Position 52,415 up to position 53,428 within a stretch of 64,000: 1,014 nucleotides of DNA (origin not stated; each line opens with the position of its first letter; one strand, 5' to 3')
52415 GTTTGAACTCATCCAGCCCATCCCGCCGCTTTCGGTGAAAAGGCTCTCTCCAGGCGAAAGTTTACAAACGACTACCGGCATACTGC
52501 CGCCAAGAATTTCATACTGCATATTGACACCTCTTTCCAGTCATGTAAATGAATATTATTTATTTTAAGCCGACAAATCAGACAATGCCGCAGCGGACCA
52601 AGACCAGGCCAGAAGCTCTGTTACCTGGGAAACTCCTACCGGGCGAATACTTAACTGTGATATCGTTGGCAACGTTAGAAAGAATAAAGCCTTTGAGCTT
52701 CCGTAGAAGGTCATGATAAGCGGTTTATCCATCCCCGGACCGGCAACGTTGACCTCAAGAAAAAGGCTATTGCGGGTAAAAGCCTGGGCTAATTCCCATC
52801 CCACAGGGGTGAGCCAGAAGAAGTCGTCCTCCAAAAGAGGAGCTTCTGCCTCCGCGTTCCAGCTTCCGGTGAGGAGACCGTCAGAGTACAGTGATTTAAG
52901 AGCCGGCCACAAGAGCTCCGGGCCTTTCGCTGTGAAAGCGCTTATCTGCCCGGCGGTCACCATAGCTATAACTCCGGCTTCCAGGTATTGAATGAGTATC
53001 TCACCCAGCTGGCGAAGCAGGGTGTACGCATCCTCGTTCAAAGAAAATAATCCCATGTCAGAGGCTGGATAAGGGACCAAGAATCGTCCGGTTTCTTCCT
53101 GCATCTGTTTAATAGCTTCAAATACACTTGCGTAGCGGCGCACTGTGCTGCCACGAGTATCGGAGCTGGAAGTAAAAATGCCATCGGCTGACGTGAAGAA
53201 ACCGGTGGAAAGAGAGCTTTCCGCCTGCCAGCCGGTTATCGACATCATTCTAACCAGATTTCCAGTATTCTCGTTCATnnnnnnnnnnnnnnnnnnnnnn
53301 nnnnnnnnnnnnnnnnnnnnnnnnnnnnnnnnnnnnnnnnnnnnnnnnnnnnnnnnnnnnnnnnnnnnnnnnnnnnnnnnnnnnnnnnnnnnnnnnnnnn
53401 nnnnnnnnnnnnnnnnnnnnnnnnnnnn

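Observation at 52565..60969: Translationally coupled seven-gene operon joining an Fbp-type ABC importer to a membrane-anchored beta-propeller and two large proteins of unknown function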

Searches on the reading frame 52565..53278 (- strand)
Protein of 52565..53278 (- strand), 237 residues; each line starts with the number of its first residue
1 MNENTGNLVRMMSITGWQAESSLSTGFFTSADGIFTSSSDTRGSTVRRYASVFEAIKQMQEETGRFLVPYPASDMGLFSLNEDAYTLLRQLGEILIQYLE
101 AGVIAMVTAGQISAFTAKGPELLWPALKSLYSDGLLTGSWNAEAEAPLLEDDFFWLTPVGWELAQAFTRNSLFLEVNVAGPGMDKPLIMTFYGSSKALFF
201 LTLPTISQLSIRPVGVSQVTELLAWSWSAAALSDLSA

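Call 3: search_protein_families(library=pfam, proteins=[window:52565-53278:-], max_evalue=0.01)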
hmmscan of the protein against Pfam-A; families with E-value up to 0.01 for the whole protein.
window:52565-53278:- (237 aa): 0 families

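Call 5: search_protein_families(library=ncbifam, proteins=[window:52565-53278:-], max_evalue=0.01)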
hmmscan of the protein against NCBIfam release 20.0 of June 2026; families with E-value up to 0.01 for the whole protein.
window:52565-53278:- (237 aa): 0 families

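Call 10: find_homologous_proteins(query=window:52565-53278:-, max_evalue=0.01)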
Query window:52565-53278:- (237 aa): 1 proteins with E <= 0.01 among 554 candidates.
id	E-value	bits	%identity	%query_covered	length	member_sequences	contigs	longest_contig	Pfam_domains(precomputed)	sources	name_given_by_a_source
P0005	2.8e-149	513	100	100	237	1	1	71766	-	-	-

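Call 52: search_protein_families(library=padloc, proteins=[window:52565-53278:-], max_evalue=0.01)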
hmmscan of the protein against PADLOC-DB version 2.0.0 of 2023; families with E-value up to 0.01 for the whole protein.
window:52565-53278:- (237 aa): 0 families

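Call 61: search_protein_families(library=pfam, proteins=[window:52568-53278:-], max_evalue=10)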
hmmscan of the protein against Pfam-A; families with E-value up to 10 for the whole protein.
window:52568-53278:- (237 aa): 0 families

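Call 76: predict_structure(protein=window:52568-53278:-)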
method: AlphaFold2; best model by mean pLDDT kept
length: 237 residues; sequences in the alignment: 1
mean_pLDDT: 32.0   pTM: 0.26
mean pLDDT of the five models: 32.0, 31.9, 31.4, 29.2, 28.0
residues with pLDDT >= 90: 0; 70-90: 0; 50-70: 15; < 50: 222
segments of 3 or more residues with pLDDT < 50: 1-123, 133-137, 147-237
pLDDT, mean of each block of 10 residues (from residue 1): 23 21 24 26 28 36 29 25 37 40 25 32 49 50 51 39 35 30 30 29 26 29 27 25
secondary structure, 60 per line:
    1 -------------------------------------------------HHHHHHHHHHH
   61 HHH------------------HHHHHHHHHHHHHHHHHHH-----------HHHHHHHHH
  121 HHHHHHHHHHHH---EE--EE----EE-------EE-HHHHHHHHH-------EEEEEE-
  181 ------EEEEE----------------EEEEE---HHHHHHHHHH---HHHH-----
elements in order: H50-63 H82-100 H112-132 H158-166 E174-179 E187-191 E208-212 H216-225 H229-232
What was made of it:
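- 52565..53278 (-): 237-aa soluble orphan protein. It occupies the slot that in relatives holds a partner protein, which usually ends in zinc ribbons or an FHA domain. AF2 pLDDT 32, uninformative (call 76).
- Tried and rejected: I did not fold-search it because the result would be meaningless (call 76).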
